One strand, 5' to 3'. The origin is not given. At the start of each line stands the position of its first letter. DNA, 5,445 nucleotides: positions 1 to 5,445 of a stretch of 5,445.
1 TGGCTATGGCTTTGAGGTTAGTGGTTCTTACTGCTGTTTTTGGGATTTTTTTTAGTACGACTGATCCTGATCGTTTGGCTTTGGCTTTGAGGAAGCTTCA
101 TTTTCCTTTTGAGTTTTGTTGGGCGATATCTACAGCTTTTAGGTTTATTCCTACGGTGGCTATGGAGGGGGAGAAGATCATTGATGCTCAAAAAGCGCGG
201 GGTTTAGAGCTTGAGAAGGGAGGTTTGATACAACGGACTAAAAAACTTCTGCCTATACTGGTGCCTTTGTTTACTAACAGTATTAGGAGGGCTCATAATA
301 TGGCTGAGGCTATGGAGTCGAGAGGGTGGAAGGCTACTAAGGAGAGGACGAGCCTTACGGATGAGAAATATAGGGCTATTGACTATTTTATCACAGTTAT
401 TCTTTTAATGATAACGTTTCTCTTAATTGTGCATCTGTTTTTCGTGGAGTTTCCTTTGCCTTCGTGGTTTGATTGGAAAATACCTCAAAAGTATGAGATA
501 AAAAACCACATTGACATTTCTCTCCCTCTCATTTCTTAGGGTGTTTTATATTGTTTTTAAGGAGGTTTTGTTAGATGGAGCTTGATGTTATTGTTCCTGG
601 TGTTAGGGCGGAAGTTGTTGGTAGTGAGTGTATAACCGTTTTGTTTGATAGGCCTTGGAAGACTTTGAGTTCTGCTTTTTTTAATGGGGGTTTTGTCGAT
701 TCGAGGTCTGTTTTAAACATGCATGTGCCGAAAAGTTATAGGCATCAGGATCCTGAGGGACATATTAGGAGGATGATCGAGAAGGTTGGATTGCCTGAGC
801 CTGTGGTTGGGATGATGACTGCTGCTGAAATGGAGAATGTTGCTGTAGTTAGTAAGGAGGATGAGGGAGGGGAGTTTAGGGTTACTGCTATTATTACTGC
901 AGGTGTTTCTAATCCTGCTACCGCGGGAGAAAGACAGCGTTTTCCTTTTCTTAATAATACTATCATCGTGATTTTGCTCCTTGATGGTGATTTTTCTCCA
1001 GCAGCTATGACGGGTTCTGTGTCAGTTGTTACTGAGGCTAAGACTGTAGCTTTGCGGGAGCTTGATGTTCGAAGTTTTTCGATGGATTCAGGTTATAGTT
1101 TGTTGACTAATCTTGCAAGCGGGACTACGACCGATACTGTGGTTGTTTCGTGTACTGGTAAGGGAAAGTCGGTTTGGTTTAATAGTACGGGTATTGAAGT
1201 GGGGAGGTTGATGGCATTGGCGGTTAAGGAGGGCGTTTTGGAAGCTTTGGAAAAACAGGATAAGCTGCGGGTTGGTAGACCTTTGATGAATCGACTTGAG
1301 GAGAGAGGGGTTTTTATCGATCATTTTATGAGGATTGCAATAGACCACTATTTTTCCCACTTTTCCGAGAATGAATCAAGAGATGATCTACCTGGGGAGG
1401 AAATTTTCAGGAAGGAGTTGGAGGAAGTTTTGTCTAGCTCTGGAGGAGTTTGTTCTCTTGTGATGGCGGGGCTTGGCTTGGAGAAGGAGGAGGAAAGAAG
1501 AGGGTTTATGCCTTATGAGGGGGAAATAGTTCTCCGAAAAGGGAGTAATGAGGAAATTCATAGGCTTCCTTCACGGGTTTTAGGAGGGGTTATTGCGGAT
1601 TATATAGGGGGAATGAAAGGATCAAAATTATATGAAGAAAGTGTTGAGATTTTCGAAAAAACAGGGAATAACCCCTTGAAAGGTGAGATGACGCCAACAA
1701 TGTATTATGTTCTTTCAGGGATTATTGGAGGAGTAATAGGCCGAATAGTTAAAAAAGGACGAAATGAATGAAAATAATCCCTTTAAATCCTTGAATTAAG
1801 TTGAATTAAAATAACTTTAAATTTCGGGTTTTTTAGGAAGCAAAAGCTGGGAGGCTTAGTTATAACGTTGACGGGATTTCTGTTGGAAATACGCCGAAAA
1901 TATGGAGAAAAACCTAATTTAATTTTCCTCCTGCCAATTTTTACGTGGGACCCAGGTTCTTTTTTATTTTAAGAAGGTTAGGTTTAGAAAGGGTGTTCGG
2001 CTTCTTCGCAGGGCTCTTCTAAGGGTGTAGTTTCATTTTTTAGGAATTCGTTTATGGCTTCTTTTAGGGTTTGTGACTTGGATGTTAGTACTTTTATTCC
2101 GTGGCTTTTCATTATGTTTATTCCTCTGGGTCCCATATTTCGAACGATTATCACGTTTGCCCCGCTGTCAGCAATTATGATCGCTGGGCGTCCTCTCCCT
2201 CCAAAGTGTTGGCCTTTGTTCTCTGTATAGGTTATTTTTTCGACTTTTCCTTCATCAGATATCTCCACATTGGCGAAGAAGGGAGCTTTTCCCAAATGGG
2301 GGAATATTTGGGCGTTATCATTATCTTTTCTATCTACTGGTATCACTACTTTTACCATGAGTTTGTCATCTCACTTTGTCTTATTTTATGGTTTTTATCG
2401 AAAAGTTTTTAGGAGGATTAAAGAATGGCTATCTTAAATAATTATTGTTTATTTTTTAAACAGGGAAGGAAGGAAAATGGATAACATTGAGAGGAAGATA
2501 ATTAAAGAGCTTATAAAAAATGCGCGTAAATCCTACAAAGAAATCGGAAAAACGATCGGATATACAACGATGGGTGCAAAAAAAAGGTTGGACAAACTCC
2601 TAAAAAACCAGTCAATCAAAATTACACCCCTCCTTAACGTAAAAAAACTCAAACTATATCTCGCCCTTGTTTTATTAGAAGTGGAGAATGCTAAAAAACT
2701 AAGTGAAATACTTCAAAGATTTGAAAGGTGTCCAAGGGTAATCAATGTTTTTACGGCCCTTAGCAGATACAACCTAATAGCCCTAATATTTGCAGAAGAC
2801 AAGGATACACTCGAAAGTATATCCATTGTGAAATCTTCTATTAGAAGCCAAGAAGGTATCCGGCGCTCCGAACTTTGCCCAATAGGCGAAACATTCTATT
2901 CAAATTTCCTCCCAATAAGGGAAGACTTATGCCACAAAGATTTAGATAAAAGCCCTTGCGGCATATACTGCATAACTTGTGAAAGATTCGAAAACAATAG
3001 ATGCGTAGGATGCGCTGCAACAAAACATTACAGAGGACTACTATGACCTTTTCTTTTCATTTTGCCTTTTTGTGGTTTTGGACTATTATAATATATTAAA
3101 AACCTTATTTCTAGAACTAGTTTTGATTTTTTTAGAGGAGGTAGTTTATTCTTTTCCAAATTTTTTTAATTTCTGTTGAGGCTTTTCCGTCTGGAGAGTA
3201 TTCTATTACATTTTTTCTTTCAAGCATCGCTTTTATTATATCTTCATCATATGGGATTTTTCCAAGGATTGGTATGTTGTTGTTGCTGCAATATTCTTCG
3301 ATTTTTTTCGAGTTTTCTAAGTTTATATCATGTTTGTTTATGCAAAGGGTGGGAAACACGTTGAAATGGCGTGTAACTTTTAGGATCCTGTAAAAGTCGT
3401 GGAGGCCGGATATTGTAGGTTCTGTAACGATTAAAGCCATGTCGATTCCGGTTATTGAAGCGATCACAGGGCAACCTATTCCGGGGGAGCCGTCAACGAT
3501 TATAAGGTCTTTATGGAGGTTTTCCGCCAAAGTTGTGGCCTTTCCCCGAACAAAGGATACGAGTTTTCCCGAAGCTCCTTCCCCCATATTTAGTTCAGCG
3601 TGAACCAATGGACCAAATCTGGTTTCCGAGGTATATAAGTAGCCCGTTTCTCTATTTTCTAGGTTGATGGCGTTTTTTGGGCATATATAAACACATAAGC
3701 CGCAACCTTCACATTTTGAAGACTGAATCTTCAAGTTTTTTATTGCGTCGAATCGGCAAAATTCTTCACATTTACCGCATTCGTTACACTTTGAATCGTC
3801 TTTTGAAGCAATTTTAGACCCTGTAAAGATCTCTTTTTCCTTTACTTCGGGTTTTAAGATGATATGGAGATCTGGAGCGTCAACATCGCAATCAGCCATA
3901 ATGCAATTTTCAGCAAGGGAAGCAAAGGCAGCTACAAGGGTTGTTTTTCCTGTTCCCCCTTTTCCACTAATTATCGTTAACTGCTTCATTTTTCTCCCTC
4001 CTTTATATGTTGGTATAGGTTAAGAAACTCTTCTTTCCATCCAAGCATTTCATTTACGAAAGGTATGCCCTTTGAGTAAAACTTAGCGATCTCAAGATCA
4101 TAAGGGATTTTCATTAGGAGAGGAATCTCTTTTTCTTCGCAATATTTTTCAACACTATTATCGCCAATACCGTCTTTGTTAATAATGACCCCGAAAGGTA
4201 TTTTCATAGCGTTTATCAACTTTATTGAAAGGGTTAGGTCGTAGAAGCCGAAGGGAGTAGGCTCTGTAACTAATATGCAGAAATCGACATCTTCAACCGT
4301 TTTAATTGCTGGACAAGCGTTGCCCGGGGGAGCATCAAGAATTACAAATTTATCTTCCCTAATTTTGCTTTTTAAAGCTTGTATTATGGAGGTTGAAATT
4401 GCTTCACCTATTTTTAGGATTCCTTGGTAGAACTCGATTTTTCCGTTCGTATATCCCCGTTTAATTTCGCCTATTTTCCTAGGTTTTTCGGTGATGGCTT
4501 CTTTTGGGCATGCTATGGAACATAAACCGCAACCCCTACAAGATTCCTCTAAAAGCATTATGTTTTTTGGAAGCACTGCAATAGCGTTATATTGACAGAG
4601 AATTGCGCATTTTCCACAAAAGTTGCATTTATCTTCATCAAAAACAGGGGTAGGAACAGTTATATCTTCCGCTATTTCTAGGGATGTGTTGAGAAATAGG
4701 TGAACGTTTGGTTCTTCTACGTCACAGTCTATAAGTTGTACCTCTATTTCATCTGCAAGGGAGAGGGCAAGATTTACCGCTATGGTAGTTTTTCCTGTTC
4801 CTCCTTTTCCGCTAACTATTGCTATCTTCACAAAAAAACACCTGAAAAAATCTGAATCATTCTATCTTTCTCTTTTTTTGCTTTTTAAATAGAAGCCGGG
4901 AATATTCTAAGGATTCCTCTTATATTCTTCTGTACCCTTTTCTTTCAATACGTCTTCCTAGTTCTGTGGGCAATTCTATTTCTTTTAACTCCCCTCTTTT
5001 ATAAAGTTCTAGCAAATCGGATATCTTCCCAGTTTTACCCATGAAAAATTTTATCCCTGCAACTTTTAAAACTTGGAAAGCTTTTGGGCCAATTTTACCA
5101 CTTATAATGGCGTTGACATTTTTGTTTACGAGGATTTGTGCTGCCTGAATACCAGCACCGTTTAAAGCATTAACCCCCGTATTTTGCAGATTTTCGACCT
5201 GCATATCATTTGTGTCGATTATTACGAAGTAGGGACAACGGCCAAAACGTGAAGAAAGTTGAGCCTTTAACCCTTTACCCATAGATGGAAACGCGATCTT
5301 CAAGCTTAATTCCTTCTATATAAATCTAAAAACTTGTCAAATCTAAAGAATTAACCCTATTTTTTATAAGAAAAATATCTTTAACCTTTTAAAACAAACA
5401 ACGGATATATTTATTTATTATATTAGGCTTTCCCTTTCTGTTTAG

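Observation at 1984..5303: Archaeal orange-protein (ORP)-like metallocluster module with a built-in Lrp-type regulator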

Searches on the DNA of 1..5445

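Call 83: search_rna_families(source=window, threshold=gathering)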
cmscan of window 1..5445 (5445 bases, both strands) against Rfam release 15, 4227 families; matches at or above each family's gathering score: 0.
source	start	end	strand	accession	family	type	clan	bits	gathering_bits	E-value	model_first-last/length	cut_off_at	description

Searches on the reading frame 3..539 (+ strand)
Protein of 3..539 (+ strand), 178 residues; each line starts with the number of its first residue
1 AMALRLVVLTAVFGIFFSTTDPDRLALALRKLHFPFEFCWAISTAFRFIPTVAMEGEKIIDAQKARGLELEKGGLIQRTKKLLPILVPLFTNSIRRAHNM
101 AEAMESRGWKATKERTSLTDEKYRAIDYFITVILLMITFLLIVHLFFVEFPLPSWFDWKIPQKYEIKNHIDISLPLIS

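Call 3: search_protein_families(library=pfam, proteins=[window:3-539:+], max_evalue=0.01)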
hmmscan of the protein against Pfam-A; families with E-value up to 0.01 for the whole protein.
window:3-539:+ (178 aa): 1 family
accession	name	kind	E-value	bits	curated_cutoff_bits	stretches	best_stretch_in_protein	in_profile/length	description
PF02361.21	CbiQ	-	2.1e-25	90.1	25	1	2-117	102-215/216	Cobalt transport protein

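Call 4: search_protein_families(library=ncbifam, proteins=[window:3-539:+], max_evalue=0.01)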
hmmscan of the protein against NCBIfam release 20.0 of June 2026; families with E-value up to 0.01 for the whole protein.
window:3-539:+ (178 aa): 1 family
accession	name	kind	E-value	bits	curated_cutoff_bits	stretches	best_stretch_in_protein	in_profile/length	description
TIGR02454.1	ECF_T_CbiQ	equivalog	5.9e-12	45.8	111.8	1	3-107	99-200/200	cobalt ECF transporter T component CbiQ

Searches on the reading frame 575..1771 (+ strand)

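Call 3: search_protein_families(library=pfam, proteins=[window:575-1771:+], max_evalue=0.01)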
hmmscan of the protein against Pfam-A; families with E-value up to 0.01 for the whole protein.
window:575-1771:+ (398 aa): 1 family
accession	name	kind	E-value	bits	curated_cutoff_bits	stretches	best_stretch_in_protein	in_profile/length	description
PF01955.23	CbiZ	-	2.7e-46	158.4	27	1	24-221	2-191/191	Adenosylcobinamide amidohydrolase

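Call 4: search_protein_families(library=ncbifam, proteins=[window:575-1771:+], max_evalue=0.01)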
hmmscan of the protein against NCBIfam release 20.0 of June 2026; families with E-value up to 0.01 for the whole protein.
window:575-1771:+ (398 aa): 2 families
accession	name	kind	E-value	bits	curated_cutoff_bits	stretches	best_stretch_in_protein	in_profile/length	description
NF038002.1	bifunc_CbiS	equivalog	6.6e-39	134.2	250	1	20-391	3-335/335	bifunctional adenosylcobinamide hydrolase/alpha-ribazole phosphatase CbiS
TIGR03161.1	ribazole_CobZ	equivalog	4.5e-06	27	152.5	1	240-391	4-138/140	alpha-ribazole phosphatase CobZ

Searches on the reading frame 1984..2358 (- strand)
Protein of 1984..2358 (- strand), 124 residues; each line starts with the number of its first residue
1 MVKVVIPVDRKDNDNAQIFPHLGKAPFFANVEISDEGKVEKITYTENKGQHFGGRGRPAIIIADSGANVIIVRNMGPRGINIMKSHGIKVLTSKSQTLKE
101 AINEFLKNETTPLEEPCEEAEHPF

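Call 3: search_protein_families(library=pfam, proteins=[window:1984-2358:-], max_evalue=0.01)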
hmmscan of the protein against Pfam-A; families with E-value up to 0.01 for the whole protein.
window:1984-2358:- (124 aa): 1 family
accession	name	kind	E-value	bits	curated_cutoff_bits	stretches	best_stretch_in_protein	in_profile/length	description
PF02579.22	Nitro_FeMo-Co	-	2.3e-17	63.5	26.3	1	15-107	2-94/94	Dinitrogenase iron-molybdenum cofactor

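Call 4: search_protein_families(library=ncbifam, proteins=[window:1984-2358:-], max_evalue=0.01)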
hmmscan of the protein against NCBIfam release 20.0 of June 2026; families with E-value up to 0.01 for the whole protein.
window:1984-2358:- (124 aa): 1 family
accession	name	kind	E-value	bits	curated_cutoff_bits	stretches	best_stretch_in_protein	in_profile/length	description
NF041136.1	MrpORP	equivalog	4.9e-09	35.9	450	1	14-109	272-364/365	iron-sulfur cluster carrier protein MrpORP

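Call 20: search_solved_structures(query=window:1984-2358:-, max_evalue=0.01)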
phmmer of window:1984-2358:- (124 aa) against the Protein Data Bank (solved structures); distinct sequences matched with E-value up to 0.01: 6.
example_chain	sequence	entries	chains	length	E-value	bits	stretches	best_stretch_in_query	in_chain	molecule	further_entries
1t3v_A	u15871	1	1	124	2.2e-12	50.2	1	4-111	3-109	conserved hypothetical protein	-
1o13_A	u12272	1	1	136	2.7e-12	49.9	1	4-111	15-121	probable NifB protein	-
1eo1_A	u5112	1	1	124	9.5e-08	35.3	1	16-113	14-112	HYPOTHETICAL PROTEIN MTH1175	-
2yx6_A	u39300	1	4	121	7.2e-06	29.2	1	3-107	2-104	Hypothetical protein PH0822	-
2wfb_A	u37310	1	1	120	0.00035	23.8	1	18-110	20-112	PUTATIVE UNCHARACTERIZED PROTEIN ORP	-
1rdu_A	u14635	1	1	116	0.00036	23.7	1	1-109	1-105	conserved hypothetical protein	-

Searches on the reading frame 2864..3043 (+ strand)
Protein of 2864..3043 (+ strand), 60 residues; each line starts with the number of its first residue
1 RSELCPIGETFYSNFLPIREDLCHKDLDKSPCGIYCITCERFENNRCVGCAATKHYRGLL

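Call 39: search_protein_families(library=pfam, proteins=[window:2864-3043:+], max_evalue=10)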
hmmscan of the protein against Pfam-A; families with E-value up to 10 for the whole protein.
window:2864-3043:+ (60 aa): 0 families

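Call 105: predict_structure(alignment_id=A6)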
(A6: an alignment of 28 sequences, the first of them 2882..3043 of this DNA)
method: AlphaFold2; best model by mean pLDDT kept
length: 54 residues; sequences in the alignment: 28
mean_pLDDT: 54.9   pTM: 0.24
mean pLDDT of the five models: 54.9, 54.5, 54.5, 49.9, 48.5
residues with pLDDT >= 90: 0; 70-90: 0; 50-70: 44; < 50: 10
segments of 3 or more residues with pLDDT < 50: 49-54
pLDDT, mean of each block of 10 residues (from residue 1): 54 51 57 63 54 45
secondary structure, 60 per line:
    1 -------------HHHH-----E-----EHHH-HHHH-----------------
elements in order: H14-17 H34-37

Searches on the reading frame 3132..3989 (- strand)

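Call 3: search_protein_families(library=pfam, proteins=[window:3132-3989:-], max_evalue=0.01)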
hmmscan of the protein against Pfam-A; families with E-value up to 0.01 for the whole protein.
window:3132-3989:- (285 aa): 17 families
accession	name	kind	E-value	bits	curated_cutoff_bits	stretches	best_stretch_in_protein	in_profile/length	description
PF01656.29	CbiA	-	1.1e-13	51.7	25.4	1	4-259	1-123/125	CobQ/CobB/MinD/ParA nucleotide binding domain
PF00037.32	Fer4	-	2.6e-13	49.6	21.1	2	88-108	3-23/24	4Fe-4S binding domain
PF10609.15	ParA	-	9e-11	42.1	27.1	1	161-281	113-245/246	NUBPL iron-transfer P-loop NTPase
PF12838.12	Fer4_7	-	2e-09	38.2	27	1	92-112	1-21/52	4Fe-4S dicluster domain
PF12837.12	Fer4_6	-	1.3e-07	31.6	25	2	88-108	4-24/24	4Fe-4S binding domain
PF14697.11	Fer4_21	-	4.6e-07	30.3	35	1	64-110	4-59/59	4Fe-4S dicluster domain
PF25160.1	LdpA_Fe-S-bd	-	5.2e-07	29.8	27.6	1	71-110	5-45/49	LdpA Fe-S cluster-binding domain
PF00142.24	Fer4_NifH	-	2.1e-06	27.8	25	1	215-281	179-244/271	4Fe-4S iron sulfur cluster binding proteins, NifH/frxC family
PF13237.11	Fer4_10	-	9.8e-06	25.9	25.5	2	62-104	3-53/53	4Fe-4S dicluster domain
PF12800.12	Fer4_4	-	4.3e-05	23.9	24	0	91-105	2-16/17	4Fe-4S binding domain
PF13187.11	Fer4_9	-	4.6e-05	23.8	27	1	92-115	1-24/52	4Fe-4S dicluster domain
PF13614.12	AAA_31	-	7.2e-05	23.2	27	0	1-25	1-26/177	AAA domain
PF12797.12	Fer4_2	-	0.00012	22.2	24.5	1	88-104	5-21/22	4Fe-4S binding domain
PF13484.11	Fer4_16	-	0.00017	22.8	30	1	92-111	1-20/66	4Fe-4S double cluster binding domain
PF12798.12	Fer4_3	-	0.00075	20.6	27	0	93-107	1-15/15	4Fe-4S binding domain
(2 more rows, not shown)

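Call 4: search_protein_families(library=ncbifam, proteins=[window:3132-3989:-], max_evalue=0.01)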
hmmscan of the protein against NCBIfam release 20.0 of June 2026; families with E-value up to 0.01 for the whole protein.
window:3132-3989:- (285 aa): 71 families (the best 25 are shown)
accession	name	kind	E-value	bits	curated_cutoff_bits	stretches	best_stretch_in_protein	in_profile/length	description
TIGR01969.1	minD_arch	subfamily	2.2e-19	69.7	201.75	2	160-281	109-230/251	cell division ATPase MinD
TIGR01968.1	minD_bact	equivalog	2.6e-13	49.9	212.9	2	160-281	112-236/261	septum site-determining protein MinD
NF041136.1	MrpORP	equivalog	2.3e-10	40.3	450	1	161-281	116-248/365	iron-sulfur cluster carrier protein MrpORP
NF041546.1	ParA_partition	equivalog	3e-10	40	180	1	158-279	75-202/203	ParA family partition ATPase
NF041891.1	hdrA_Methbact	equivalog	7.9e-10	37.6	1300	1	52-119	558-629/762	ferredoxin:CoB-CoM heterodisulfide reductase subunit HdrA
NF038196.1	ferrodoxin_EFR1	subfamily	1.6e-08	34.9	75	1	64-114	182-235/242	EFR1 family ferrodoxin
NF040770.1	hetero_SS_HdrA2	exception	8.3e-08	30.8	1100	1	58-113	569-628/777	CoB-CoM heterodisulfide reductase HdrA2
NF005503.0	PRK07118.1-2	equivalog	1.5e-07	31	252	1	67-115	139-191/292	RnfABCDGE type electron transport complex subunit B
NF009701.0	PRK13230.1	subfamily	4.4e-07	29.2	350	1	223-281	199-257/291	nitrogenase reductase-like protein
NF042909.1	FMH_DH_FwdF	exception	9.2e-07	28.3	375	1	85-112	9-36/336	tungsten-dependent formylmethanofuran dehydrogenase subunit FwdF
TIGR03371.1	cellulose_yhjQ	equivalog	1.5e-06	27.9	157.85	1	1-27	1-27/246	cellulose biosynthesis protein BcsQ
NF043069.1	T4HPD_activ_SAM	equivalog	1.6e-06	27.7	425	1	84-118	44-78/299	trans-4-hydroxy-L-proline dehydratase activase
TIGR01944.1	rnfB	subfamily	1.9e-06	27.6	68.7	1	51-115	98-168/190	RnfABCDGE type electron transport complex subunit B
TIGR02700.1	flavo_MJ0208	hypoth_equivalog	2e-06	27.3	251.35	1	62-109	144-195/234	dihydromethanopterin reductase (acceptor)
NF040864.1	HgcB_ferredoxin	equivalog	2.1e-06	27.5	99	1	83-115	6-38/93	mercury methylation ferredoxin HgcB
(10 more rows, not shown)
